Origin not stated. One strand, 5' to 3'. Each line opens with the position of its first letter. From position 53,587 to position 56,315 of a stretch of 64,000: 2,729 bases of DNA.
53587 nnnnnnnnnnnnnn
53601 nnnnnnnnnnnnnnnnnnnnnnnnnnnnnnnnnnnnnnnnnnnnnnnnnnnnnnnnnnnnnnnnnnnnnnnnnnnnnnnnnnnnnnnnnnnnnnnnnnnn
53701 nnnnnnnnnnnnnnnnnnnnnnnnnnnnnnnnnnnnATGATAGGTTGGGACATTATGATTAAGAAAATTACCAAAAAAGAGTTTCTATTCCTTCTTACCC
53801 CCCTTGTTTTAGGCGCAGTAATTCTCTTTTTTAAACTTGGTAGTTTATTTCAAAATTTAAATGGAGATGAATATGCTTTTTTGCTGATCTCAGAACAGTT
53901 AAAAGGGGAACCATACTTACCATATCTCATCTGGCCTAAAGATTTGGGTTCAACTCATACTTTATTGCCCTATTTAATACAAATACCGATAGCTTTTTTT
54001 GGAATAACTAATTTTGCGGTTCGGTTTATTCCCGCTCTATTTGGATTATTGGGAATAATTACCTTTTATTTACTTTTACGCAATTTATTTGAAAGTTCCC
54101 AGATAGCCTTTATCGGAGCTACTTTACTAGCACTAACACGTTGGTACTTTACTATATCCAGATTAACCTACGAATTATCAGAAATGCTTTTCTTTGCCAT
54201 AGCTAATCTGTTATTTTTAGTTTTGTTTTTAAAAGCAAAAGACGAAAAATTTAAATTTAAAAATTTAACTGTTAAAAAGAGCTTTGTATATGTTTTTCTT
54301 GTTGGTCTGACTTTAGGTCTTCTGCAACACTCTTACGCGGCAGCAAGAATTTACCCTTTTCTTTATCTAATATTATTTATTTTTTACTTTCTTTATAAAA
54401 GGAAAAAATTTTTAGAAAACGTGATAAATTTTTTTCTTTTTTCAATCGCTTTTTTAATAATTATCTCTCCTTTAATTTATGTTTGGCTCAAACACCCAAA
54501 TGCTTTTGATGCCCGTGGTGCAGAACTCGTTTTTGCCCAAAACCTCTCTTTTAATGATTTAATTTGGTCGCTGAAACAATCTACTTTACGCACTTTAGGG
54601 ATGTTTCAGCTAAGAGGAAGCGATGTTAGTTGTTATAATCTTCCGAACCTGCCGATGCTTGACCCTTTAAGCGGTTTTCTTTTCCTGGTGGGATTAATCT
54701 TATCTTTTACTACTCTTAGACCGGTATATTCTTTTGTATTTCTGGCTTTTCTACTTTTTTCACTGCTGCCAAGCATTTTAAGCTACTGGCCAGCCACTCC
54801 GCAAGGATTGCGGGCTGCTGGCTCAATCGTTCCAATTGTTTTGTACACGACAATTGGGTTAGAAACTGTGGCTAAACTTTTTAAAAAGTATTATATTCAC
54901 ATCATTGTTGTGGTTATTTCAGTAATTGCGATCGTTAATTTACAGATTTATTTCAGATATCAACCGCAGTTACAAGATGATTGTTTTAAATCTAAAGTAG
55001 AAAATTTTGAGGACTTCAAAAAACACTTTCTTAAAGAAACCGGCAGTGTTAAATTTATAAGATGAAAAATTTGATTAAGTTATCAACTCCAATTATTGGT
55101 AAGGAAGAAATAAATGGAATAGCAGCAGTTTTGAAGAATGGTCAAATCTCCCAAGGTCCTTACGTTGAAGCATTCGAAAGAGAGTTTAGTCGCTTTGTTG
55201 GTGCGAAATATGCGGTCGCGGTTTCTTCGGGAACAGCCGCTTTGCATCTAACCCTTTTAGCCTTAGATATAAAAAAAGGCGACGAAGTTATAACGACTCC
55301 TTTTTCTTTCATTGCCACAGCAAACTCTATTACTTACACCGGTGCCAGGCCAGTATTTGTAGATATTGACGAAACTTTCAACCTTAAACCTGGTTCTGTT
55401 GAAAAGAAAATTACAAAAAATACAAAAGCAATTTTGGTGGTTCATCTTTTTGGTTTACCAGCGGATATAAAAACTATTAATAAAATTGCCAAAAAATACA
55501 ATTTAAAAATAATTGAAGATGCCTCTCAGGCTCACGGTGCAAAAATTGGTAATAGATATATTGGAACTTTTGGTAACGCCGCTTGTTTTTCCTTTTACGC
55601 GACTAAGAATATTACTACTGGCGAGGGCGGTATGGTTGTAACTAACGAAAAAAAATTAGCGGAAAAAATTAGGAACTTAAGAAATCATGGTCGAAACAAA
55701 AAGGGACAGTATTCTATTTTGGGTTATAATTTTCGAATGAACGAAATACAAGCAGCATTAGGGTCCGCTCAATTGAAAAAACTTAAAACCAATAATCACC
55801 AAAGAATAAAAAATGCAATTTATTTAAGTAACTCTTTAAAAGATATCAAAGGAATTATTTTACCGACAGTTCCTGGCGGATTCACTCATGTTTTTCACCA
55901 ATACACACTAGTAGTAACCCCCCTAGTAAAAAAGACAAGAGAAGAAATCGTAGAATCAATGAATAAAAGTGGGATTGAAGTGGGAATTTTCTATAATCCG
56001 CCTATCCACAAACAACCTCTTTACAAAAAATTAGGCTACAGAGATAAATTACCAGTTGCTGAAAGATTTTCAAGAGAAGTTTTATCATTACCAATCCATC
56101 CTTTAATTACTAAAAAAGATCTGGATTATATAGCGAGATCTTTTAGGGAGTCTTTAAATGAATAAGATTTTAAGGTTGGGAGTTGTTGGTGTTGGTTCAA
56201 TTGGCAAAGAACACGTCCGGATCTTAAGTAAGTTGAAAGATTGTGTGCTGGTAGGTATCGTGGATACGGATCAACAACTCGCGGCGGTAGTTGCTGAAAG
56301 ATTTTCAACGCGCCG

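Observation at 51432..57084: Arn-like module: two ArnT-like GT-C enzymes, ArnC-like GT2, aminotransferase and dehydrogenase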

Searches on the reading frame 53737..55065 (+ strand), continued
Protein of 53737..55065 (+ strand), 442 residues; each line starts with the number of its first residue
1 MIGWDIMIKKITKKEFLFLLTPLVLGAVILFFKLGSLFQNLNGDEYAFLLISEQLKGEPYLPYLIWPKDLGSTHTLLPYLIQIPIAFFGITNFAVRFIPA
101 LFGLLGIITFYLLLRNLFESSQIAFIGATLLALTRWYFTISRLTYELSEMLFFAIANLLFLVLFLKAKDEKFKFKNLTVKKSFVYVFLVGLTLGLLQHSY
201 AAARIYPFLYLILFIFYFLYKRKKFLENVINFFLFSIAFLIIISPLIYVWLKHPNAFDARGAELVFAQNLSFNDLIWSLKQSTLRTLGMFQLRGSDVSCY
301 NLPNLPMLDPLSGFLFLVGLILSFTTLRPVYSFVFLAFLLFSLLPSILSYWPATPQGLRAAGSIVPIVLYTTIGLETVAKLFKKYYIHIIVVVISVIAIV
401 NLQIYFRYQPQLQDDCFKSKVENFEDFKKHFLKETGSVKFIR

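Call 39: find_encoding_contigs(protein=P0027, flank=10000, max_places=1)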
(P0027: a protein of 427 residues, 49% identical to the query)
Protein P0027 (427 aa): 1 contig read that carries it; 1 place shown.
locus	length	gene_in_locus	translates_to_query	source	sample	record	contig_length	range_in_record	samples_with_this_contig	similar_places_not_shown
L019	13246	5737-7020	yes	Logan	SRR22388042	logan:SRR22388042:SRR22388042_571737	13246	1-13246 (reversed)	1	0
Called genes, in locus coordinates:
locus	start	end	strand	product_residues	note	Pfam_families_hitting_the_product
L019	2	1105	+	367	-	?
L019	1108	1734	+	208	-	PF02397:Bac_transf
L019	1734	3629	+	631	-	PF13196:DUF4012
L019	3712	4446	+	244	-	PF11967:RecO_N, PF02565:RecO_C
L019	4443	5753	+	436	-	PF00587:tRNA-synt_2b (weak), PF03129:HGTP_anticodon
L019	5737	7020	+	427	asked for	PF13231:PMT_2 (weak)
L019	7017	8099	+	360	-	PF01041:DegT_DnrJ_EryC1, PF01053:Cys_Met_Meta_PP, PF00155:Aminotran_1_2 (weak), PF00266:Aminotran_5, PF01212:Beta_elim_lyase (weak)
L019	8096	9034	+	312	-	PF01408:GFO_IDH_MocA, PF22725:GFO_IDH_MocA_C3, PF02894:GFO_IDH_MocA_C (faint)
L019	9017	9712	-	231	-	PF00535:Glycos_transf_2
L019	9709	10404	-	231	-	PF00702:Hydrolase, PF13419:HAD_2, PF13242:Hydrolase_like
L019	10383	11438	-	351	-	PF02655:ATP-grasp_3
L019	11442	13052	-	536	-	PF02776:TPP_enzyme_N, PF00205:TPP_enzyme_M, PF02775:TPP_enzyme_C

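Call 56: search_solved_structures(query=A1, max_evalue=1, show_alignments=2)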
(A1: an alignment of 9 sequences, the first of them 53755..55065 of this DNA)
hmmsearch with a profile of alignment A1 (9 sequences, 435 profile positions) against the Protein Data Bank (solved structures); distinct sequences matched with E-value up to 1: 3.
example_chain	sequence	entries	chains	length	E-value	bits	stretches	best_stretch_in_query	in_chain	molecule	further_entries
9i5k_A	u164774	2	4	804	0.024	16.7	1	12-187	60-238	Dolichyl-phosphate-mannose--protein mannosyltransferase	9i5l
6p25_A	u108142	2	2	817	0.23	13.4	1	88-242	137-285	Dolichyl-phosphate-mannose--protein mannosyltransferase 1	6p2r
5ezm_A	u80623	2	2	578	0.23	13.4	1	75-139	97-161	4-amino-4-deoxy-L-arabinose transferase or related glycosyltransferases of PMT family | 4-amino-4-deoxy-L-arabinose (L-Ara4N) transferase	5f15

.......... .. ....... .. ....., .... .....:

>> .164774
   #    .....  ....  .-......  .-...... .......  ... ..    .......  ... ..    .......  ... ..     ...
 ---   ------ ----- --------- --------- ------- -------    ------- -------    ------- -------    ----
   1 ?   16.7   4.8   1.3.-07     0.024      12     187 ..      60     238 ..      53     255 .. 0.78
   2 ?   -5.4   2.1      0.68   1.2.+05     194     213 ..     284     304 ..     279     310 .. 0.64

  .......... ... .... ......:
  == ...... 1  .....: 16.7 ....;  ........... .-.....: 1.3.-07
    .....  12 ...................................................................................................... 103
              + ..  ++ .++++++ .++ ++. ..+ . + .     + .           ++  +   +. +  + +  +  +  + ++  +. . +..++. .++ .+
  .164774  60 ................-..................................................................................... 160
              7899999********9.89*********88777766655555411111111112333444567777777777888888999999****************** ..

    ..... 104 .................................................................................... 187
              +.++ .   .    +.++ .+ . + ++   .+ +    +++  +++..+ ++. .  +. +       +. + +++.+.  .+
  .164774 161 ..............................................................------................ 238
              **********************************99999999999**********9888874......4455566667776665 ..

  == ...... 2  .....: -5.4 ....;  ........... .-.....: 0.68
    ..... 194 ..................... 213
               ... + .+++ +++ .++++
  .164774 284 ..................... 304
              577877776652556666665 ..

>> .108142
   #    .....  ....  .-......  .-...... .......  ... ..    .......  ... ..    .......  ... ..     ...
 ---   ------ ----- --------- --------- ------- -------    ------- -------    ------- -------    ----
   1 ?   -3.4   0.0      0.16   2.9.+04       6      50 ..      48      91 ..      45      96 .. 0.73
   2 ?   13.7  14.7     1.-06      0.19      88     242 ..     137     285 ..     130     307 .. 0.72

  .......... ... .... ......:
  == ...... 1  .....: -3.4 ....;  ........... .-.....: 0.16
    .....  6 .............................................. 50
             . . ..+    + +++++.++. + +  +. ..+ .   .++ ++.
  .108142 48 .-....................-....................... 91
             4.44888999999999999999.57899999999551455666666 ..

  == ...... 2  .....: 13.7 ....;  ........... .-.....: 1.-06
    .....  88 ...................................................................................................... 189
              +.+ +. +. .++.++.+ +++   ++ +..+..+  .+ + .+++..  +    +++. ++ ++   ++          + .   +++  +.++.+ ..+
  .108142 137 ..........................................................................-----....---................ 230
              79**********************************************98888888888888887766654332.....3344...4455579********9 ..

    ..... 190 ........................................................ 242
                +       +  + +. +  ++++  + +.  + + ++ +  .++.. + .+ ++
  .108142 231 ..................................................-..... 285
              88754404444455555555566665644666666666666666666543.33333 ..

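Call 69: predict_structure(alignment_id=A1)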
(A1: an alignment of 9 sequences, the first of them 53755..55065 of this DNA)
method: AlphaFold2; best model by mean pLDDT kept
length: 436 residues; sequences in the alignment: 9
mean_pLDDT: 77.8   pTM: 0.86
mean pLDDT of the five models: 77.8, 74.7, 73.5, 71.3, 70.9
residues with pLDDT >= 90: 91; 70-90: 231; 50-70: 97; < 50: 17
segments of 3 or more residues with pLDDT < 50: 28-31, 132-134, 346-349
pLDDT, mean of each block of 10 residues (from residue 1): 66 86 64 60 78 74 63 86 79 87 94 92 83 54 86 93 77 87 93 76 81 74 89 91 75 62 81 81 67 62 84 92 90 84 59 66 94 89 89 76 60 62 73 51
secondary structure, 60 per line:
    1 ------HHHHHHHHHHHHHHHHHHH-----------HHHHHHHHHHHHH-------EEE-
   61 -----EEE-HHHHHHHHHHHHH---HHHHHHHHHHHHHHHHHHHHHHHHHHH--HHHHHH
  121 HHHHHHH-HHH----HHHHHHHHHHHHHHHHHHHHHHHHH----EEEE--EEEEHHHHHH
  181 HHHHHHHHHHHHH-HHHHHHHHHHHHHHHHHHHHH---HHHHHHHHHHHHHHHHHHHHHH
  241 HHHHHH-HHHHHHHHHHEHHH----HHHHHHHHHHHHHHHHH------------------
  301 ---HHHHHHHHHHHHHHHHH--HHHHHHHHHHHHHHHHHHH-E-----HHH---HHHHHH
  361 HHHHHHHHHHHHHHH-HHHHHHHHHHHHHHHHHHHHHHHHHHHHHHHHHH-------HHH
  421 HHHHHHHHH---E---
elements in order: H7-25 H37-49 E57-59 E66-68 H70-82 H86-112 H115-127 H136-160 E165-168 E171-174 H175-193 H195-215 H219-246 H248-257 H266-282 H304-320 H323-341 H355-375 H377-410 H418-429

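Call 72: fold_search(model_id=the predicted structure, library=pdb)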
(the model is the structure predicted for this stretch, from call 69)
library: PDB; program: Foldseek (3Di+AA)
matches with E <= 10: 349; with E <= 0.001: 9
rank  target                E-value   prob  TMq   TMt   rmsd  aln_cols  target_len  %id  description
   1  7e9s_A                9.4e-08  1.00  0.60  0.33  10.7       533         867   14  Archaeal oligosaccharyltransferase AglB from Archaeoglobus fulgidus in complex with an inhibitory peptide and a dolich (released 2021-09-08)
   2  5gmy_A                8.7e-07  1.00  0.55  0.31  12.3       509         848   15  Crystal structure of the Archaeoglobus fulgidus oligosaccharyltransferase (O29867_ARCFU) tethered with an acceptor pep (released 2017-02-01)
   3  5ezm                  5.8e-05  1.00  0.49  0.41  11.0       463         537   14  Crystal Structure of ArnT from Cupriavidus metallidurans in the apo state (released 2016-02-17)
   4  5f15                  7.9e-05  1.00  0.52  0.43  10.6       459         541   15  Crystal Structure of ArnT from Cupriavidus metallidurans bound to Undecaprenyl phosphate (released 2016-02-17)
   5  9i5k_A                9.0e-05  1.00  0.58  0.52   9.4       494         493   11  Structure of the Chaetomium thermophilum Pmt4 homodimer (C2 symmetry) (released 2025-12-24)
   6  7oci_F                1.1e-04  1.00  0.52  0.37  11.5       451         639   10  Cryo-EM structure of yeast Ost6p containing oligosaccharyltransferase complex (released 2022-02-16)
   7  6p25_A                4.9e-04  1.00  0.43  0.27   4.9       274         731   19  Structure of S. cerevisiae protein O-mannosyltransferase Pmt1-Pmt2 complex bound to the sugar donor and a peptide acce (released 2019-07-10)
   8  9e61_B                9.5e-04  1.00  0.38  0.24   6.3       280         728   11  Cryo-EM structure of Saccharomyces cerevisiae Pmt4 apo form (released 2025-10-15)
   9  9e61_A                1.0e-03  1.00  0.38  0.24   6.3       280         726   11  Cryo-EM structure of Saccharomyces cerevisiae Pmt4 apo form (released 2025-10-15)
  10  9e6i_B                1.0e-03  1.00  0.38  0.24   6.3       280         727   11  Cryo-EM structure of Saccharomyces cerevisiae Pmt4-Ccw5 complex (released 2025-10-15)
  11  6p25_B                1.2e-03  1.00  0.42  0.28  12.1       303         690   16  Structure of S. cerevisiae protein O-mannosyltransferase Pmt1-Pmt2 complex bound to the sugar donor and a peptide acce (released 2019-07-10)
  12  9i5l_A                1.9e-03  1.00  0.42  0.27   5.2       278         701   13  Structure of the Chaetomium thermophilum Pmt4 homodimer (C1 symmetry) (released 2025-12-24)
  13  6w98_A                2.6e-03  1.00  0.43  0.17  11.6       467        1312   12  Single-Particle Cryo-EM Structure of Arabinofuranosyltransferase AftD from Mycobacteria (released 2020-05-13)
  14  7zli_A                4.0e-03  1.00  0.46  0.34  10.6       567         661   10  Cryo-EM structure of C-mannosyltransferase CeDPY19, in complex with Dol25-P-Man and bound to CMT2-Fab and anti-Fab nan (released 2023-01-11)
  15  7zlh_A                1.3e-02  1.00  0.45  0.33  12.3       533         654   10  Cryo-EM structure of C-mannosyltransferase CeDPY19, in apo state, bound to CMT2-Fab and anti-Fab nanobody (released 2023-01-11)
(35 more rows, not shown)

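Call 75: search_protein_representatives(alignment_id=A2)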
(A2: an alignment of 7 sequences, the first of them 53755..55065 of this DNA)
Query: 7 sequences, 436 profile positions. Proteins with E-value up to 0.001 (for the whole library): 7456; up to 1e-10: 2678; up to 1e-30: 53. The best 150 are listed.
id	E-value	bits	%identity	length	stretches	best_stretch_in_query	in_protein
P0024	6.2e-220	747.1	-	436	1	2-436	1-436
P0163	4.4e-65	236.8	-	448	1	11-411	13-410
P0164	4.4e-50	187.3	-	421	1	14-414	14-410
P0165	2.4e-36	142.1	-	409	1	11-414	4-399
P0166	5.9e-36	140.8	-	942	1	15-404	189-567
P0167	6.0e-36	140.8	-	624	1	9-382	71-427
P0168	6.8e-36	140.6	-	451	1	7-412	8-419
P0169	9.8e-36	140.1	-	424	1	9-413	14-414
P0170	1.9e-35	139.1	-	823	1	11-402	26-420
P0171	3.3e-35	138.3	-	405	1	12-414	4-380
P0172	1.1e-34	136.6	-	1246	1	36-404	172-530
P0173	1.3e-34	136.4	-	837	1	8-404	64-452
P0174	1.5e-34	136.1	-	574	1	8-405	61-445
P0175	2.0e-34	135.7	-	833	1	13-413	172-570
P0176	2.3e-34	135.5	-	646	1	7-384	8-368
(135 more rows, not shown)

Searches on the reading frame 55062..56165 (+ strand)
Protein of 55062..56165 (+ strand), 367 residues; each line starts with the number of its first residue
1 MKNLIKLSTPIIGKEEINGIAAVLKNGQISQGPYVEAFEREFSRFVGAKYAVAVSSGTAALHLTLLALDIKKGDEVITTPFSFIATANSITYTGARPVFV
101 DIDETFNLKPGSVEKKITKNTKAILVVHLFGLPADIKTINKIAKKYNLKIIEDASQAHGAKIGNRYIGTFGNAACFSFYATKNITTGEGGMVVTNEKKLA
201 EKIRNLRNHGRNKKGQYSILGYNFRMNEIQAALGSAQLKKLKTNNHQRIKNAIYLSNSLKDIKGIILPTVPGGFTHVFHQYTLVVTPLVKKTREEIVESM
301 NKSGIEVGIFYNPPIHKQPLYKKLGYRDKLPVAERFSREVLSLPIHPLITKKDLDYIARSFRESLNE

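Call 3: search_protein_families(library=pfam, proteins=[window:55062-56165:+], max_evalue=0.01)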
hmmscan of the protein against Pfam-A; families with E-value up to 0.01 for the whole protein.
window:55062-56165:+ (367 aa): 5 families
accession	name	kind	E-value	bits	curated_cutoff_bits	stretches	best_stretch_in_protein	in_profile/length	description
PF01041.23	DegT_DnrJ_EryC1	-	4.4e-131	437.8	19.8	1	11-361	2-359/360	DegT/DnrJ/EryC1/StrS aminotransferase family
PF01053.26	Cys_Met_Meta_PP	-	9.4e-12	44.6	27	1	31-159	50-179/381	Cys/Met metabolism PLP-dependent enzyme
PF01212.27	Beta_elim_lyase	-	6.1e-10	39.3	27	1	29-267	28-273/288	Beta-eliminating lyase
PF00266.25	Aminotran_5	-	9e-09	35.2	21.5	1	35-159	45-181/371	Aminotransferase class-V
PF00155.27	Aminotran_1_2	-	1.4e-07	31.4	19.7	1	34-150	43-182/361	Aminotransferase class I and II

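Call 4: search_protein_families(library=ncbifam, proteins=[window:55062-56165:+], max_evalue=0.01)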
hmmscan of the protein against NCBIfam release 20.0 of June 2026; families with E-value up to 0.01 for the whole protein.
window:55062-56165:+ (367 aa): 50 families (the best 25 are shown)
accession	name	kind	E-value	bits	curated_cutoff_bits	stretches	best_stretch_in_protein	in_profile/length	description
TIGR03588.1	PseC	equivalog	2.9e-102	342.4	423.5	1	7-363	4-378/380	UDP-4-amino-4,6-dideoxy-N-acetyl-beta-L-altrosamine transaminase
TIGR04181.1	NHT_00031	hypoth_equivalog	1.8e-85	287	420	1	5-344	1-357/359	LegC family aminotransferase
NF008658.2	PRK11658.1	equivalog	4.7e-80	269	631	1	1-363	1-375/379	UDP-4-amino-4-deoxy-L-arabinose aminotransferase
NF008687.0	PRK11706.1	equivalog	2.6e-70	237.1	375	1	5-362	2-371/375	dTDP-4-amino-4,6-dideoxygalactose transaminase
NF011936.0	PRK15407.1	equivalog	7.5e-69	232.5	423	2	3-212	35-253/440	lipopolysaccharide biosynthesis protein RfbH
TIGR04427.1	PLP_DesI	equivalog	4.4e-64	217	650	1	30-359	49-377/390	dTDP-4-dehydro-6-deoxyglucose aminotransferase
TIGR02379.1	ECA_wecE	subfamily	4.2e-59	200.2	434.85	1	7-359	4-369/376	dTDP-4-amino-4,6-dideoxy-D-glucose transaminase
NF005816.0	PRK07682.1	equivalog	2.8e-09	36.1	620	1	57-154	99-203/390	aminotransferase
TIGR01326.1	OAH_OAS_sulfhy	subfamily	1.4e-08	33.9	495.1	1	32-156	56-181/418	O-acetylhomoserine aminocarboxypropyltransferase/cysteine synthase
NF004621.0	PRK05957.1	equivalog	2.1e-08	33.3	498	1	51-153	91-199/389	pyridoxal phosphate-dependent aminotransferase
TIGR01977.1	am_tr_V_EF2568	hypoth_equivalog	3.2e-08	33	377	1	54-160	68-180/376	cysteine desulfurase family protein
NF041364.1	GntC_guanitoxin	equivalog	3e-07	29.7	415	1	49-153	61-173/356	guanitoxin biosynthesis PLP-dependent (S)-gamma-hydroxy-L-arginine cyclodehydratase GntC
TIGR01328.1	met_gam_lyase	equivalog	3.8e-07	29.3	549.7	1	32-158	58-185/391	methionine gamma-lyase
NF004975.0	PRK06348.1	equivalog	5.2e-07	29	549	1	39-154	80-202/384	pyridoxal phosphate-dependent aminotransferase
NF005810.0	PRK07671.1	equivalog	9.7e-07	28.1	594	1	33-209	50-225/377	bifunctional cystathionine gamma-lyase/homocysteine desulfhydrase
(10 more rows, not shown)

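Call 9: search_solved_structures(query=window:55062-56165:+, max_evalue=1e-40)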
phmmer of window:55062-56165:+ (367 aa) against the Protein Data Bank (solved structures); distinct sequences matched with E-value up to 1e-40: 41.
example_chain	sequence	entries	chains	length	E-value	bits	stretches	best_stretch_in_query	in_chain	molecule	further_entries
7b0d_A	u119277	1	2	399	1.7e-88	300.3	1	14-360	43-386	Glutamine--scyllo-inositol transaminase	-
3frk_A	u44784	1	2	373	4.5e-74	252.8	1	32-358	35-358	QdtB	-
5u1z_A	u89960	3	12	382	1.7e-69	237.8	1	15-358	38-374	Putative aminotransferase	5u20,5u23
3bn1_A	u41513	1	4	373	6.4e-69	235.9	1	30-360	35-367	Perosamine synthetase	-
3dr7_A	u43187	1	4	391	7.3e-69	235.7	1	30-360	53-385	Putative perosamine synthetase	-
5u21_A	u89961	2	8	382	1.1e-68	235.2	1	15-358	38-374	Putative aminotransferase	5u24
3dr4_A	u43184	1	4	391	5e-68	233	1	30-360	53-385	Putative perosamine synthetase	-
7n63_A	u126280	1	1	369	2.2e-66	227.6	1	19-365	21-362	Putative aminotransferase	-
7b0m_AAA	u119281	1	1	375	2e-64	221.1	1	7-361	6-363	Sugar aminotransferase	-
3uwc_A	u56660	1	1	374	2.1e-64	221.1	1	17-364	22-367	Nucleotide-sugar aminotransferase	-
1mdo_A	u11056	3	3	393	1.2e-62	215.3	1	2-360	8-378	ArnB aminotransferase | UDP-4-amino-4-deoxy-L-arabinose--oxoglutarate aminotransferase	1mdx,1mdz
2oga_A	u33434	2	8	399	2.9e-62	214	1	18-352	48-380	Transaminase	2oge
4oca_A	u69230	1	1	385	7.5e-62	212.7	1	2-360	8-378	UDP-4-amino-4-deoxy-L-arabinose--oxoglutarate aminotransferase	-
3nyu_A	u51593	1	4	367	1.5e-61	211.7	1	18-357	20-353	Aminotransferase WbpE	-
3nu7_A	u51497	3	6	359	1.6e-61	211.6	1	18-355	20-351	Aminotransferase WbpE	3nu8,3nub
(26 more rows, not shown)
